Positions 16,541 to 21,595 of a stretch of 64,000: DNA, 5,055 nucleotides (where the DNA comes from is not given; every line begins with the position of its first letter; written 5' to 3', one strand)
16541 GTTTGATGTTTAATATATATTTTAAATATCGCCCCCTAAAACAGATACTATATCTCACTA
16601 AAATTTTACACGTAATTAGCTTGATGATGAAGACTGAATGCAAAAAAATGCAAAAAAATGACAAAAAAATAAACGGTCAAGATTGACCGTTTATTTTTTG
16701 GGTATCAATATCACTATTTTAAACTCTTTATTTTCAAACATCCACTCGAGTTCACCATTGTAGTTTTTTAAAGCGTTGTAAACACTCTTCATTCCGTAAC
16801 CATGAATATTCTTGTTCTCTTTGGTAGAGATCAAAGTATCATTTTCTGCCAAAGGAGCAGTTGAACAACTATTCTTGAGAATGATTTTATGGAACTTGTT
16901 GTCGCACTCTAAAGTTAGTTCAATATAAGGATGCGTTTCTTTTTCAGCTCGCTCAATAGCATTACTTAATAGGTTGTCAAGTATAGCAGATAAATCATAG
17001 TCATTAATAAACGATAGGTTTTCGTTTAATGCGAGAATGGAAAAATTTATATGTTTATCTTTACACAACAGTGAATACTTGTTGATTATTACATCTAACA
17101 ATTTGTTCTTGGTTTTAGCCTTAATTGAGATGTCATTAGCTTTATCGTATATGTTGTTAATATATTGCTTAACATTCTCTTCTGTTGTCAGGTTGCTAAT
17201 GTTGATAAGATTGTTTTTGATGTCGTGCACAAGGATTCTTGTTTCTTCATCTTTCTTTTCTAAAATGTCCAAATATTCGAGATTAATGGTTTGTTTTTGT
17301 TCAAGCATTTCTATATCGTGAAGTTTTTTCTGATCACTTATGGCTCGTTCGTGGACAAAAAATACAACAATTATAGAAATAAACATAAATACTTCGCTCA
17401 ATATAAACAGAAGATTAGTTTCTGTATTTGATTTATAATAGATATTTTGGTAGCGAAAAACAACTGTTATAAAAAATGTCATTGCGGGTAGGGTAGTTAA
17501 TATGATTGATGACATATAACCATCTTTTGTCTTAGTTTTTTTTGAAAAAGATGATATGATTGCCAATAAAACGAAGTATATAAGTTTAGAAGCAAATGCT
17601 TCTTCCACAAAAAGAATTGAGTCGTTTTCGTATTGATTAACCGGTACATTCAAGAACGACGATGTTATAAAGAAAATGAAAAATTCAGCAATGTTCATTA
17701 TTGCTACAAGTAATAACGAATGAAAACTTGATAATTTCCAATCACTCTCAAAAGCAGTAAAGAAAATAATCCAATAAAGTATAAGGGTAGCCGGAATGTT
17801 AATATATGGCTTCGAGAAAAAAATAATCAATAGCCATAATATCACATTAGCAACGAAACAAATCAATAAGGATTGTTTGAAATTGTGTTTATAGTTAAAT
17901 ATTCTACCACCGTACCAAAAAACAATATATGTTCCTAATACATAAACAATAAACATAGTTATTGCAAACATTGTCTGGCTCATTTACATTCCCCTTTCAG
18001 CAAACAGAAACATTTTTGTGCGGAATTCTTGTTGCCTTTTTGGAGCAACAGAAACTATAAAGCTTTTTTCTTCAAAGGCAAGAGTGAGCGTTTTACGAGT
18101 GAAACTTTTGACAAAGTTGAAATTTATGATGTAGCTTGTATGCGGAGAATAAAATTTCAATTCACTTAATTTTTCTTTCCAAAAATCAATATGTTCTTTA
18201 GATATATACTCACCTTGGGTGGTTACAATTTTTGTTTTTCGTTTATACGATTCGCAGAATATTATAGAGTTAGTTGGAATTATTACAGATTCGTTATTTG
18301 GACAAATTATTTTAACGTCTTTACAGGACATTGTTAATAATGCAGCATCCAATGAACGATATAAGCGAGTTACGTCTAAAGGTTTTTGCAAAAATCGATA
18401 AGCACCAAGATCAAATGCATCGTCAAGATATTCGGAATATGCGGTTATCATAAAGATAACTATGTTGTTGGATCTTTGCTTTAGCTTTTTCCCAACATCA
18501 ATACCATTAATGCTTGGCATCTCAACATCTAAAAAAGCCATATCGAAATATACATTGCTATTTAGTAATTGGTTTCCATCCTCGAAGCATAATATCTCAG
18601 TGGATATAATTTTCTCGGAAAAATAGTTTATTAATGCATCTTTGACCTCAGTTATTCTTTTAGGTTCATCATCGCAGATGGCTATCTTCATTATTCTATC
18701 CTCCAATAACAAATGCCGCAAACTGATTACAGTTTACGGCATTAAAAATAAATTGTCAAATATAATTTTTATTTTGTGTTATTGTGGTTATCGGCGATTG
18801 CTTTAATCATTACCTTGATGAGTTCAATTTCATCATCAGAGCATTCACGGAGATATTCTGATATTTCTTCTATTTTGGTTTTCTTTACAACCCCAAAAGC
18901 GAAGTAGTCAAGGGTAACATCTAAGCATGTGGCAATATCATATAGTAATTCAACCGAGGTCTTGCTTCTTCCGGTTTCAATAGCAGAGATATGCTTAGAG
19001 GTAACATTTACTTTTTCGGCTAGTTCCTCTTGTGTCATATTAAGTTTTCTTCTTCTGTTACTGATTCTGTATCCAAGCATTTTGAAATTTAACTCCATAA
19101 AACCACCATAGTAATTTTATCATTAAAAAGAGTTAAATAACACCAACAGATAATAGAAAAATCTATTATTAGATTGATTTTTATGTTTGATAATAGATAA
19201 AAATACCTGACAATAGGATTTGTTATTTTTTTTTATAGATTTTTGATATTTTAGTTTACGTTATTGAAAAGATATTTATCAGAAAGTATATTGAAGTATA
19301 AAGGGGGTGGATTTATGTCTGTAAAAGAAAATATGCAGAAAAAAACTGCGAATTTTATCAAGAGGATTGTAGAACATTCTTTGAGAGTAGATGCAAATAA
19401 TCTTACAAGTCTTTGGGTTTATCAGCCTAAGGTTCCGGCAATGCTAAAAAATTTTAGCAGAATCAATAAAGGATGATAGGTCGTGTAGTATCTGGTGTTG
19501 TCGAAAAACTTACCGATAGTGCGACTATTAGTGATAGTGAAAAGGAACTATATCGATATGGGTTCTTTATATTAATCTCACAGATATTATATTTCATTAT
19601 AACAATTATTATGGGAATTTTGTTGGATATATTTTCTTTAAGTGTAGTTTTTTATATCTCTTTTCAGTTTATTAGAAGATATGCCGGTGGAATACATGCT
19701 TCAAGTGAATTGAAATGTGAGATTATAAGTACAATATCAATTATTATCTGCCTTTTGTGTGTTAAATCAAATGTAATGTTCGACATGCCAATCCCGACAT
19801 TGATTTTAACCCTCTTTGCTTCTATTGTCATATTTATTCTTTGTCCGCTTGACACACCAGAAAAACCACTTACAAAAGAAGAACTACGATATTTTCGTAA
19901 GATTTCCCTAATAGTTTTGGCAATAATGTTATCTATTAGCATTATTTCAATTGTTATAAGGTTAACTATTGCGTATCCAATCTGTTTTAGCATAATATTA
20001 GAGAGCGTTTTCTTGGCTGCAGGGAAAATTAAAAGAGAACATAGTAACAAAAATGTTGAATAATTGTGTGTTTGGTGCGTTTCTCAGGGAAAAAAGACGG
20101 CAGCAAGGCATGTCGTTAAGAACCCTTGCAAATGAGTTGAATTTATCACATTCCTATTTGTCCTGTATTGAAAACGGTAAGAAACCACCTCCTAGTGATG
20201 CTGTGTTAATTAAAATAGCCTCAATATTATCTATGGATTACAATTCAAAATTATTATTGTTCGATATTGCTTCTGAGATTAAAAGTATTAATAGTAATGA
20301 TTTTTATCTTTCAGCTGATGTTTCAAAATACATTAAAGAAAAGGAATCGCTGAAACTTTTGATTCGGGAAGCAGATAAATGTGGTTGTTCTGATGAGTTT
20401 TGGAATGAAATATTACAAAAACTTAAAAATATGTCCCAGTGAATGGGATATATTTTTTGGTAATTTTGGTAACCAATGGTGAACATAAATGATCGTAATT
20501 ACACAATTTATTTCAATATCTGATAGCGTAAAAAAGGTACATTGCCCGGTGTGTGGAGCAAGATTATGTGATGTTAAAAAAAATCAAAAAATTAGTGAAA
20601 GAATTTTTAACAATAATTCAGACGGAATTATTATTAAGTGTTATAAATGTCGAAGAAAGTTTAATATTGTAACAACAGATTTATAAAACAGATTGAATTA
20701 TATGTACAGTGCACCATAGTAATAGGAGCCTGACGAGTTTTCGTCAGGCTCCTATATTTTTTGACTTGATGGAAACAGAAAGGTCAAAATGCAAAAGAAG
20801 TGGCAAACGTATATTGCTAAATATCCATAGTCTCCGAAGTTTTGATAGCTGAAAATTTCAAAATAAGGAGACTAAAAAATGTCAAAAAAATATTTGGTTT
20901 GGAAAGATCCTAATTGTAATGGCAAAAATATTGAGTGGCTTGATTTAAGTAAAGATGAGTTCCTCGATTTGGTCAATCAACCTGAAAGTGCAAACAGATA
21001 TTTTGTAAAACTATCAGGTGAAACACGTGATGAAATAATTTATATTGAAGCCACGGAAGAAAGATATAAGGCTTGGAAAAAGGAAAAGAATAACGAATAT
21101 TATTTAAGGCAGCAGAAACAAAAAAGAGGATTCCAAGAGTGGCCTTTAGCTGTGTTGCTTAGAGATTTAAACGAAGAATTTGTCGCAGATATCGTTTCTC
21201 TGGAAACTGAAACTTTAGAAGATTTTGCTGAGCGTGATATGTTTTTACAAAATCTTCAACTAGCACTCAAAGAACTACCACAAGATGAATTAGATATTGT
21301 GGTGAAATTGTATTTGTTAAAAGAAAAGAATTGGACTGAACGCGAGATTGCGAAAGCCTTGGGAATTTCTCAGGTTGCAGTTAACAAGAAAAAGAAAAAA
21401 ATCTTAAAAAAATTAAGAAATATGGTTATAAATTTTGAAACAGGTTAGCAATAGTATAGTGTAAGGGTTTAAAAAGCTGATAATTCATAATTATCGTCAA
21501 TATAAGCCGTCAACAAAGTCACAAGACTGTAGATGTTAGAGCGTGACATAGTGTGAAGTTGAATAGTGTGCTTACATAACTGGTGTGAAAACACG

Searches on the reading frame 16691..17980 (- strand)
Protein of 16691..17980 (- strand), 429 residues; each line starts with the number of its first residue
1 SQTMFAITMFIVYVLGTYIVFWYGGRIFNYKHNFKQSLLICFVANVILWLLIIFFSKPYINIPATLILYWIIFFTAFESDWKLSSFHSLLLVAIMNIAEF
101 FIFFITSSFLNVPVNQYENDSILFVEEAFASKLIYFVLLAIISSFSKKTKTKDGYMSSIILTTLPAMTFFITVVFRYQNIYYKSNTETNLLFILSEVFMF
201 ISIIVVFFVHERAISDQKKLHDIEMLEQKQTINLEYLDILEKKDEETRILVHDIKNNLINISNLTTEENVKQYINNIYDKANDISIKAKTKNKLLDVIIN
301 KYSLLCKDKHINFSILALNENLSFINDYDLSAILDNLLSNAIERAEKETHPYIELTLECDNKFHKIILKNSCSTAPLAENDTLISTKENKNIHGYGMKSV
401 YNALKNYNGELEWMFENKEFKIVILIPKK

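Call 28: search_protein_families(library=pfam, proteins=[window:16691-17980:-], max_evalue=0.01)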
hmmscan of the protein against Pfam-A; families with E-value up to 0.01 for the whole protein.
window:16691-17980:- (429 aa): 2 families
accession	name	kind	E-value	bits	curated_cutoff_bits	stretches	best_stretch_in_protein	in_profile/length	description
PF14501.12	HATPase_c_5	-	2.2e-19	69.7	22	1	325-427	1-102/102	GHKL domain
PF02518.31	HATPase_c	-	0.0071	17.2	26.4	0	329-424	5-105/111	Histidine kinase-, DNA gyrase B-, and HSP90-like ATPase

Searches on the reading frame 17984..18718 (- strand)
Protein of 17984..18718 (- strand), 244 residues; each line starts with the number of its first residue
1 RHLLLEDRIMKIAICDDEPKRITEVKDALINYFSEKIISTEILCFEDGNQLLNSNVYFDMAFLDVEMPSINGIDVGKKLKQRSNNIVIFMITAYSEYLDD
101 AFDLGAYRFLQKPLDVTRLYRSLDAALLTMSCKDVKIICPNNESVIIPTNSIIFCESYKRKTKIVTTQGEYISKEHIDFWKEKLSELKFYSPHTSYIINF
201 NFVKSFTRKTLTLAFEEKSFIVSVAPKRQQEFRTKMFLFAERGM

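Call 28: search_protein_families(library=pfam, proteins=[window:17984-18718:-], max_evalue=0.01)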
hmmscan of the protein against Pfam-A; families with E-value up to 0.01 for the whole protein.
window:17984-18718:- (244 aa): 2 families
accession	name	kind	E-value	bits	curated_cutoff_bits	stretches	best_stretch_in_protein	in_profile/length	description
PF00072.30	Response_reg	-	2.6e-16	60.2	30.2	1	12-122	1-109/111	Response regulator receiver domain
PF04397.21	LytTR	-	1.6e-13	51.1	22.6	1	144-234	3-95/98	LytTr DNA-binding domain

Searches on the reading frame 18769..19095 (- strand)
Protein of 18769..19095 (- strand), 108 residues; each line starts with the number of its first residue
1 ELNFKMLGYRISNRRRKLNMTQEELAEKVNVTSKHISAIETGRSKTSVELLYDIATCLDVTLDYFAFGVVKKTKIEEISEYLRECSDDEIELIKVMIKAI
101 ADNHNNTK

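Call 28: search_protein_families(library=pfam, proteins=[window:18769-19095:-], max_evalue=0.01)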
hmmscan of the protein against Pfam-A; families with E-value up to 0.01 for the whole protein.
window:18769-19095:- (108 aa): 9 families
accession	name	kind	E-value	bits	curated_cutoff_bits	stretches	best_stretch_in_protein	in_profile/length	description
PF01381.28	HTH_3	-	2.4e-15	56.8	23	1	13-65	3-55/55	Helix-turn-helix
PF12844.13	HTH_19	-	1.9e-09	37.7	30.2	1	8-65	1-58/64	Helix-turn-helix domain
PF13560.12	HTH_31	-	1.9e-06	28.5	27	1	8-61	3-57/64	Helix-turn-helix domain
PF13413.12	HTH_25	-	0.00014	22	24.6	1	13-45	4-36/62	Helix-turn-helix domain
PF07022.19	Phage_CI_repr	-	0.0007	20.3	22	1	21-68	14-60/65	Bacteriophage CI repressor helix-turn-helix domain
PF13744.12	HTH_37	-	0.0011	19.2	27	1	7-62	19-75/80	Helix-turn-helix domain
PF13443.12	HTH_26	-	0.0027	18.4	22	1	10-62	1-54/63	Cro/C1-type HTH DNA-binding domain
PF04545.22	Sigma70_r4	-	0.0062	16.5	24.1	0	19-41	20-42/50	Sigma-70, region 4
PF13012.11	MitMem_reg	-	0.0064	16.8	26.6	0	15-58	27-70/113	Maintenance of mitochondrial structure and function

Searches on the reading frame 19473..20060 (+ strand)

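Call 3: search_protein_families(library=pfam, proteins=[window:19473-20060:+], max_evalue=0.1)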
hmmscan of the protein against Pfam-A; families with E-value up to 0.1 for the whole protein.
window:19473-20060:+ (196 aa): 1 family
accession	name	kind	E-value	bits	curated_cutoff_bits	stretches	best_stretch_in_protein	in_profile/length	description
PF04647.20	AgrB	-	4.1e-37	127.8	23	1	9-180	4-180/185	Accessory gene regulator B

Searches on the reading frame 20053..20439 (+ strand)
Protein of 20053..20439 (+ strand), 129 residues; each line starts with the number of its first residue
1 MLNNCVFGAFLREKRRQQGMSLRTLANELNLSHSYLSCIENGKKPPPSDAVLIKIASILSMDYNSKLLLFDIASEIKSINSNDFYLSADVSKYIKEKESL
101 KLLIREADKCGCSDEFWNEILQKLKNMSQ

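Call 3: search_protein_families(library=pfam, proteins=[window:20053-20439:+], max_evalue=0.1)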
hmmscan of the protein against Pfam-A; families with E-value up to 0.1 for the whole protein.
window:20053-20439:+ (129 aa): 8 families
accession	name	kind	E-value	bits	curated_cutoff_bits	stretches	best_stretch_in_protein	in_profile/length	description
PF01381.28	HTH_3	-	2e-11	44.2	23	1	11-59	1-48/55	Helix-turn-helix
PF13560.12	HTH_31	-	2.2e-11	44.3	27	1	7-59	2-54/64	Helix-turn-helix domain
PF12844.13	HTH_19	-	3.9e-08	33.5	30.2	1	8-62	1-54/64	Helix-turn-helix domain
PF13413.12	HTH_25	-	5.2e-07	29.8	24.6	1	11-43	2-34/62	Helix-turn-helix domain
PF13443.12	HTH_26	-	0.0016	19.1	22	1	11-61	2-52/63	Cro/C1-type HTH DNA-binding domain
PF13936.12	HTH_38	-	0.0056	16.8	27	1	13-34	14-35/44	Helix-turn-helix domain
PF13012.11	MitMem_reg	-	0.026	14.8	26.6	1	13-62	25-73/113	Maintenance of mitochondrial structure and function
PF14877.11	mIF3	-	0.058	13.5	33.8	0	13-61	40-88/177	Mitochondrial translation initiation factor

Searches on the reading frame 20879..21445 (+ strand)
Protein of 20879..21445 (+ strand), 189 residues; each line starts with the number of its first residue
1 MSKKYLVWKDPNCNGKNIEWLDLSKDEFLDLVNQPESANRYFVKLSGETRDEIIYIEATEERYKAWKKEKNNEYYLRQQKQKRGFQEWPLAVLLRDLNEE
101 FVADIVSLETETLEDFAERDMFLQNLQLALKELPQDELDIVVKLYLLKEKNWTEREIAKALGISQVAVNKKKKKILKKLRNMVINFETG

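Call 3: search_protein_families(library=pfam, proteins=[window:20879-21445:+], max_evalue=0.1)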
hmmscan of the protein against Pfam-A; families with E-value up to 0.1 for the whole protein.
window:20879-21445:+ (189 aa): 11 families
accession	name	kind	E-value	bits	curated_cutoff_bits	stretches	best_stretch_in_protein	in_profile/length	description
PF04545.22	Sigma70_r4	-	4.8e-09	36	24.1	1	129-181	1-50/50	Sigma-70, region 4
PF08281.18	Sigma70_r4_2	-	2.3e-05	24.4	25.7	1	124-179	2-54/54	Sigma-70, region 4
PF01381.28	HTH_3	-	0.0008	19.8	23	1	146-170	4-28/55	Helix-turn-helix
PF18024.7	HTH_50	-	0.023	14.8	27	1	155-174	27-46/50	Helix-turn-helix domain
PF08279.18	HTH_11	-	0.024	15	25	1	144-175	8-39/55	HTH domain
PF13384.12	HTH_23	-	0.024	14.9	24.6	1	144-168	11-34/50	Homeodomain-like domain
PF05043.19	Mga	-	0.03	15.3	21.1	1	129-186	8-65/87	Mga helix-turn-helix domain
PF04967.18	HTH_10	-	0.032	14.5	23.1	0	150-179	22-51/53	HTH DNA binding domain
PF01978.25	TrmB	-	0.037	14.3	25.6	1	138-170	9-41/68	Sugar-specific transcriptional regulator TrmB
PF00196.25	GerE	-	0.041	14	23.5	1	155-180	21-46/57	Bacterial regulatory proteins, luxR family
PF21476.4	PF0610-like_N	-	0.079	13.7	33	0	146-171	9-27/50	PF0610-like, N-terminal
